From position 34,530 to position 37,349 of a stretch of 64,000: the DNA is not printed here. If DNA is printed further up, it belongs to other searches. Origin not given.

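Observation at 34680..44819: T4SS-like cluster: five tandem VirB2/TrbC-family pilin paralogs, a SpoIID/LytB cell-wall remodelling protein, membrane proteins and a VirD4/VirB4-family ATPase, with smpB embedded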

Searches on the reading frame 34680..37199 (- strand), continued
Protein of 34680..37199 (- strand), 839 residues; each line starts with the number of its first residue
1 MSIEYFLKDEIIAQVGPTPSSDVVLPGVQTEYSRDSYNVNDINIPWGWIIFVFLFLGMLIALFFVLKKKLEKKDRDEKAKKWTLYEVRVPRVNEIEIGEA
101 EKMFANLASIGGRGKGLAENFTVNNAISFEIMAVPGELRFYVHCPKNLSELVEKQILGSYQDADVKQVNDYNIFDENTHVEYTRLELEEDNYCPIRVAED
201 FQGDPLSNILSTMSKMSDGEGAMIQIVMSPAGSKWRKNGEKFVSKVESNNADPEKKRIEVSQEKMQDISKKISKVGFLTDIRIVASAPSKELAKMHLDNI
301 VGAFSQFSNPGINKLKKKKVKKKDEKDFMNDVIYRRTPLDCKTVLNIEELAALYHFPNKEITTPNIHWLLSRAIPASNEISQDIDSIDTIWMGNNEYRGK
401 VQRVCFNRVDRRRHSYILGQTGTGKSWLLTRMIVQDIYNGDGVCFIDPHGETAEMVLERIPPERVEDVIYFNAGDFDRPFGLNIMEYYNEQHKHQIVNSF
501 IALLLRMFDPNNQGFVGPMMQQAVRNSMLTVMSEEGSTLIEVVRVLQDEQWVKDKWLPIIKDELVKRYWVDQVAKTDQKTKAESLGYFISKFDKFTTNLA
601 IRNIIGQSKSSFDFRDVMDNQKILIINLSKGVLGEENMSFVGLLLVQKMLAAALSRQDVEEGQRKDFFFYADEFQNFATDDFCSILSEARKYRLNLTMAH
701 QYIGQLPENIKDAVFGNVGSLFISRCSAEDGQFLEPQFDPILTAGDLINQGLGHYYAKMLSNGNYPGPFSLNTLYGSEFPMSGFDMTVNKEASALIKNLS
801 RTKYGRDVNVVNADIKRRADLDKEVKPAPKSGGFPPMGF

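Call 45: find_encoding_contigs(protein=P0338, flank=10000, max_places=1)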
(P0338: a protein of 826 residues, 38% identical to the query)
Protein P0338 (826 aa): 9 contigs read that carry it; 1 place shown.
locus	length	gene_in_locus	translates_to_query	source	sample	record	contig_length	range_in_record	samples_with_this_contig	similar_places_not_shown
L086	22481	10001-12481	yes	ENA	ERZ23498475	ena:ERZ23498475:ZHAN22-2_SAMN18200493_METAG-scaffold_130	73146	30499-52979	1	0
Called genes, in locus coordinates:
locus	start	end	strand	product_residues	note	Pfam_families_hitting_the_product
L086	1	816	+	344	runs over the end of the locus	PF08478:POTRA_1 (weak)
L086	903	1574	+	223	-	-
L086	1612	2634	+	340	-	PF01699:Na_Ca_ex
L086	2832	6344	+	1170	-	-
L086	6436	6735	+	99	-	PF18908:DUF5663 (weak)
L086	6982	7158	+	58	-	-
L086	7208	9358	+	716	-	-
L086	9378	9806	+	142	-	-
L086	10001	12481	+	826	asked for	PF26449:DUF8128, PF01935:DUF87, PF10412:TrwB_AAD_bind (faint)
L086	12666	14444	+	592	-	-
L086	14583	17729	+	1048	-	PF01510:Amidase_2, PF08486:SpoIID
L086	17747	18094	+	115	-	PF18895:T4SS_pilin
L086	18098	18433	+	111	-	PF18895:T4SS_pilin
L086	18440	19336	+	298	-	PF00535:Glycos_transf_2, PF13641:Glyco_tranf_2_3, PF13632:Glyco_trans_2_3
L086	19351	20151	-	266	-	PF02900:LigB, PF01875:Memo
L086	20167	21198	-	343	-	PF04055:Radical_SAM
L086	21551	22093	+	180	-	PF02834:LigT_PEase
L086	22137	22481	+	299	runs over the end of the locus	PF03808:Glyco_tran_WecG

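Call 46: find_related_loci(query=A3, collection=metagenome_contigs, flank=10000)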
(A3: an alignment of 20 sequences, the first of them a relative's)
Query A3 (835 aa) in metagenome_contigs; peptide patterns used: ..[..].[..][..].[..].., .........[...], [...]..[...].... (x = any residue, [..] = any of these).
600 stretches matched a pattern (row limit reached: there are more); 495 encode a relative of the query (tblastn E <= 1e-3); the best 80 are kept; 80 distinct loci.
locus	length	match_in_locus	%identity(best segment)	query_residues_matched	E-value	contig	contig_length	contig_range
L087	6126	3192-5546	45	3-783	0e+0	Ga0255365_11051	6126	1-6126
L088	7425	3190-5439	42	63-782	0e+0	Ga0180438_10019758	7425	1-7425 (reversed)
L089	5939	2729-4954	41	69-788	0e+0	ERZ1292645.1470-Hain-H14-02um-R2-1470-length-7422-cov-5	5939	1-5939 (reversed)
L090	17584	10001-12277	41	59-783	3e-179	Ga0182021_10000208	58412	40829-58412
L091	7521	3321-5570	42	62-777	7e-180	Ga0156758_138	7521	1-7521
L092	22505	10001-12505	38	1-780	7e-177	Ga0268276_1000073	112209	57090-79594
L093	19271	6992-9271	39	59-783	2e-176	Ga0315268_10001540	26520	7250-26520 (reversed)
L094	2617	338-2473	42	107-783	0e+0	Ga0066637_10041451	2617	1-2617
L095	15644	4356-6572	41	70-782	1e-169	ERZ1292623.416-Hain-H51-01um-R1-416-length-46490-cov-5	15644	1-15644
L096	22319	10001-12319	38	69-794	1e-168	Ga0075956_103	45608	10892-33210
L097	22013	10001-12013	42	89-737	8e-168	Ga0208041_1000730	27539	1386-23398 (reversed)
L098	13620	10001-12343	37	17-780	9e-167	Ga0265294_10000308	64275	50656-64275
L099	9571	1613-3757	40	69-780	2e-166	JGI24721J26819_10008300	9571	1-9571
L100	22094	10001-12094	40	105-780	7e-166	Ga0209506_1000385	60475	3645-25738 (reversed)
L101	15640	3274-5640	37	1-780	5e-166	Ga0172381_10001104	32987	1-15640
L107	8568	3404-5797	38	16-777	4e-160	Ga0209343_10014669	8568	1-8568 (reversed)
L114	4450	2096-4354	38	19-783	5e-163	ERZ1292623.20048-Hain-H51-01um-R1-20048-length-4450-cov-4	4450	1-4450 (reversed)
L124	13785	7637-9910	38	59-780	3e-154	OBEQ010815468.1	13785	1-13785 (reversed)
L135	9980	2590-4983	37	52-798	5e-153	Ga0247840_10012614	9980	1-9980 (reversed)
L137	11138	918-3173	35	60-783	9e-153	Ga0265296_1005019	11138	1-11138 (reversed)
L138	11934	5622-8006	38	34-782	2e-152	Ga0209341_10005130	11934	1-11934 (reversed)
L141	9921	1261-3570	36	18-782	4e-152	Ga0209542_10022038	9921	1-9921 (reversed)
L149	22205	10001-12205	38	81-780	6e-149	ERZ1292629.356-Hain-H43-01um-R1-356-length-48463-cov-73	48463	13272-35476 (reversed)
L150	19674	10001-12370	37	15-778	4e-149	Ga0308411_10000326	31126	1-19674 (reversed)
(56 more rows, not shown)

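Call 63: search_solved_structures(query=A4, max_evalue=1, show_alignments=2)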
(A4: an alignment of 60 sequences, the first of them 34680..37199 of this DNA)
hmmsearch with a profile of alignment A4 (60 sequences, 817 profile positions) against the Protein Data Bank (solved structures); distinct sequences matched with E-value up to 1: 9.
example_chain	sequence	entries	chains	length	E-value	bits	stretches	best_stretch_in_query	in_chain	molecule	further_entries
1gl6_A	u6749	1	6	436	2.1e-07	32.6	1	400-450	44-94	ATPASE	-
1e9r_A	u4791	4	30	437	2.1e-07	32.6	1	400-450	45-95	CONJUGAL TRANSFER PROTEIN TRWB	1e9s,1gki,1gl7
6sz9_A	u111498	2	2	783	3.9e-05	25.1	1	394-467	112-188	IcmO (DotL)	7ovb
9x1l_A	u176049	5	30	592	0.0016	19.7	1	407-450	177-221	DNA helicase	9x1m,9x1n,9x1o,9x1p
2kjq_A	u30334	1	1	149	0.011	17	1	400-443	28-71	DnaA-related protein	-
8xau_A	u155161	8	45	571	0.022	15.9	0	676-733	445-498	ATP-binding protein | HerA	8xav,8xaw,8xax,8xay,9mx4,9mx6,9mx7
3k1j_A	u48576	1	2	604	0.15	13.2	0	399-429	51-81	ATP-dependent protease Lon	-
8wiv_A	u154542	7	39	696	0.3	12.2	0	408-447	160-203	Helicase HerA central domain-containing protein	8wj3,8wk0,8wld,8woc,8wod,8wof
4zpx_A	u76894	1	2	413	0.54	11.4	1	399-429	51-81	ATP-dependent protease Lon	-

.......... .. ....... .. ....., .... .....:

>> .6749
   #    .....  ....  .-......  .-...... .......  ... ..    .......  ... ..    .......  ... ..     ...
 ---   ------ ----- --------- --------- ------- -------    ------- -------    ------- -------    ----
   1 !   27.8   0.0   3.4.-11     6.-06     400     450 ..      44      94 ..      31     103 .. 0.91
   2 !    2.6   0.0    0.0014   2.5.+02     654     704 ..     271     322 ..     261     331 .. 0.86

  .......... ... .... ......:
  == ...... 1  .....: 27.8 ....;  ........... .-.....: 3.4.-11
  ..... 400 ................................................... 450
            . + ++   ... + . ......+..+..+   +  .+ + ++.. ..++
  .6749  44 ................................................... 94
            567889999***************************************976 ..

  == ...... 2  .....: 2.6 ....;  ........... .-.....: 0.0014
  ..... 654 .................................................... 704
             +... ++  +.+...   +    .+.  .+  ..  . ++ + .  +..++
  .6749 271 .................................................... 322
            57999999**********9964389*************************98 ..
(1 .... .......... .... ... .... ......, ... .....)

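Call 72: find_encoding_contigs(protein=P0324, flank=10000, max_places=1)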
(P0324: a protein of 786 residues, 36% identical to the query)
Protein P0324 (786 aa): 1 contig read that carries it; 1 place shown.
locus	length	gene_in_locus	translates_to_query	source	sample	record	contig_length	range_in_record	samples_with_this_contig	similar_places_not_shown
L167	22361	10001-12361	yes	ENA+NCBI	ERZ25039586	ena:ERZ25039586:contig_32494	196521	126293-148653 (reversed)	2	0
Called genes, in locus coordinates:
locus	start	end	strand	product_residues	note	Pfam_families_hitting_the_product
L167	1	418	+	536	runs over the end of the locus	PF22148:Fervidolysin_NPro-like, PF00082:Peptidase_S8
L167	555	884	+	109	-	-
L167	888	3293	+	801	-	PF05673:DUF815 (faint), PF12775:AAA_7 (faint), PF17871:AAA_lid_9, PF00158:Sigma54_activat (weak), PF00004:AAA (weak), PF07724:AAA_2, PF07728:AAA_5, PF10431:ClpB_D2-small, +2 more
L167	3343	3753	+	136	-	-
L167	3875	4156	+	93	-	PF04014:MazE_antitoxin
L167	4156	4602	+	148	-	PF01850:PIN (weak), PF13470:PIN_3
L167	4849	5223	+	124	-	PF14478:DUF4430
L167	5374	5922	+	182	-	PF20221:DUF6580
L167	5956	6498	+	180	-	PF01923:Cob_adeno_trans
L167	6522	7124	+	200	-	-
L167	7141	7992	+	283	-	-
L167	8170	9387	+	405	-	PF02441:Flavoprotein, PF04127:DFP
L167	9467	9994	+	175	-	-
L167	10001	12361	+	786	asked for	PF26449:DUF8128, PF01935:DUF87 (weak), PF02534:T4SS-DNA_transf (faint), PF10412:TrwB_AAD_bind (weak), PF12696:TraG-D_C (weak)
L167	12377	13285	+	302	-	-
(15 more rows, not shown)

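Call 73: find_encoding_contigs(protein=P0366, flank=10000, max_places=1)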
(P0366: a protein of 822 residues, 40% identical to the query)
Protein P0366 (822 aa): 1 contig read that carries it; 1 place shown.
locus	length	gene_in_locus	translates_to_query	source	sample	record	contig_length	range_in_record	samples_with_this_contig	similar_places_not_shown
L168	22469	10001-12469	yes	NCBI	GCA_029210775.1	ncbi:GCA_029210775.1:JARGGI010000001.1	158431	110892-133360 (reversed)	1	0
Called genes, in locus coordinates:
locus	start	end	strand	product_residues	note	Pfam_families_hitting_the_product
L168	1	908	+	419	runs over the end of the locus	PF00155:Aminotran_1_2, PF01041:DegT_DnrJ_EryC1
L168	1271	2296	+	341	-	PF02388:FemAB, PF13480:Acetyltransf_6, PF02388:FemAB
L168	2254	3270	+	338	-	PF08478:POTRA_1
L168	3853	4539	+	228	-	-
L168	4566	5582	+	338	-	PF01699:Na_Ca_ex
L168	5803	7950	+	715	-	-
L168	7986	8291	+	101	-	PF18908:DUF5663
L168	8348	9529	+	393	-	-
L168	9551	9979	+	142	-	-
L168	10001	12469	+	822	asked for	PF26449:DUF8128, PF01935:DUF87, PF10412:TrwB_AAD_bind (weak), PF12696:TraG-D_C (faint)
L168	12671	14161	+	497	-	-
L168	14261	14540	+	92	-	-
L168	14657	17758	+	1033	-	PF01510:Amidase_2, PF08486:SpoIID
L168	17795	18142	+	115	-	PF18895:T4SS_pilin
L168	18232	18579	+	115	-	PF18895:T4SS_pilin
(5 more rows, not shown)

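Call 74: find_encoding_contigs(protein=P0333, flank=10000, max_places=1)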
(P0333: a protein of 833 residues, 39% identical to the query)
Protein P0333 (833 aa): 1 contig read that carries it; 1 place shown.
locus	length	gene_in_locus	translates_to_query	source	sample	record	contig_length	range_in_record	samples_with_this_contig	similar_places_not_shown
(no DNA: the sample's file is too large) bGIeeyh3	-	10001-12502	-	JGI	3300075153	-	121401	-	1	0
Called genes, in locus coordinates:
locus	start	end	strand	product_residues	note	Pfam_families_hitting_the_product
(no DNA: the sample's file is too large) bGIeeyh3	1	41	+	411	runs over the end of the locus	PF13439:Glyco_transf_4, PF20706:GT4-conflict, PF00534:Glycos_transf_1, PF13692:Glyco_trans_1_4, PF13524:Glyco_trans_1_2 (weak)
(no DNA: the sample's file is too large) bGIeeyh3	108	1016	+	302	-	PF13177:DNA_pol3_delta2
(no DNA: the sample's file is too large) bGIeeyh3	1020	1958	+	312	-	PF08478:POTRA_1 (weak)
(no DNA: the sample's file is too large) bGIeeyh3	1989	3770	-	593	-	PF02366:PMT (weak), PF13231:PMT_2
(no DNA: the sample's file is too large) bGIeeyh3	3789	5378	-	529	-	PF02366:PMT (weak), PF13231:PMT_2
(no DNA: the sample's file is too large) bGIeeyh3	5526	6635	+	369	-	-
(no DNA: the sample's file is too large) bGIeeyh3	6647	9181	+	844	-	-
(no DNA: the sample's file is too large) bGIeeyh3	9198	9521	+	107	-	PF18908:DUF5663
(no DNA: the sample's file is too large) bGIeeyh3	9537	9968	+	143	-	-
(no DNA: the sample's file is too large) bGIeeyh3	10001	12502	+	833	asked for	PF26449:DUF8128, PF13401:AAA_22 (faint), PF01935:DUF87, PF10412:TrwB_AAD_bind (weak)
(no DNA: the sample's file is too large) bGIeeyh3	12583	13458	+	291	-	PF01026:TatD_DNase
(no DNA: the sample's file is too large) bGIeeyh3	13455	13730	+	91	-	-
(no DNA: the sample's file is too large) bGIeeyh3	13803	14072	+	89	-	PF09527:ATPase_gene1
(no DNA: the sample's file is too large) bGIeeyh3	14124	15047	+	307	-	PF00119:ATP-synt_A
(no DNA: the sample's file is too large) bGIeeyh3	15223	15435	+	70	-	PF00137:ATP-synt_C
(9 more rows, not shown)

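Call 76: predict_structure(alignment_id=A4)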
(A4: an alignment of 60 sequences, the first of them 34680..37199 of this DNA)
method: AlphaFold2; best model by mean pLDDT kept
length: 839 residues; sequences in the alignment: 60
mean_pLDDT: 84.8   pTM: 0.74
mean pLDDT of the five models: 84.8, 84.6, 83.6, 83.1, 81.7
residues with pLDDT >= 90: 418; 70-90: 319; 50-70: 51; < 50: 51
segments of 3 or more residues with pLDDT < 50: 1-19, 25-29, 35-38, 822-839
pLDDT, mean of each block of 10 residues (from residue 1): 41 41 49 48 68 92 91 88 93 84 90 79 91 95 94 92 89 91 95 93 92 93 96 92 88 76 89 95 97 97 95 92 91 89 93 93 89 89 89 86 92 92 89 92 94 92 93 94 88 84 73 63 86 87 81 84 83 65 66 79 90 94 95 88 88 88 93 86 78 92 88 90 94 91 87 92 92 70 70 93 94 82 43 38
secondary structure, 60 per line:
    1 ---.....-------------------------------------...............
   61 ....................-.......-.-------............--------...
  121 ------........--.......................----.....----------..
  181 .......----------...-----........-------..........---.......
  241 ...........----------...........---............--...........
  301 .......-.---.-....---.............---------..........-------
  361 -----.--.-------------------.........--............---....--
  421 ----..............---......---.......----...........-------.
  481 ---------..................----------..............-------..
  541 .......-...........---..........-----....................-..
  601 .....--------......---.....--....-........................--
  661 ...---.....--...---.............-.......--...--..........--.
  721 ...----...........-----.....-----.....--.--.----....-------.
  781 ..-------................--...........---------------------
elements in order (helices of 4 or more, strands of 3 or more residues): H4-8 H46-80 E82-88 H98-109 E127-134 E137-145 H146-159 E164-168 E179-187 H206-213 E221-230 H234-251 H262-272 E276-287 H290-307 E315-318 H322-334 E344-346 H347-353 E389-397 E400-407 H408-411 E415-418 H425-438 E442-447 H451-457 H462-467 E468-472 H490-507 H518-531 H539-547 H549-559 H563-572 H578-597 H599-605 H614-619 E623-627 H630-633 H635-658 E667-671 H680-692 E694-700 H708-717 E720-723 H728-738 H744-748 E754-758 E769-772 H790-804 H808-818
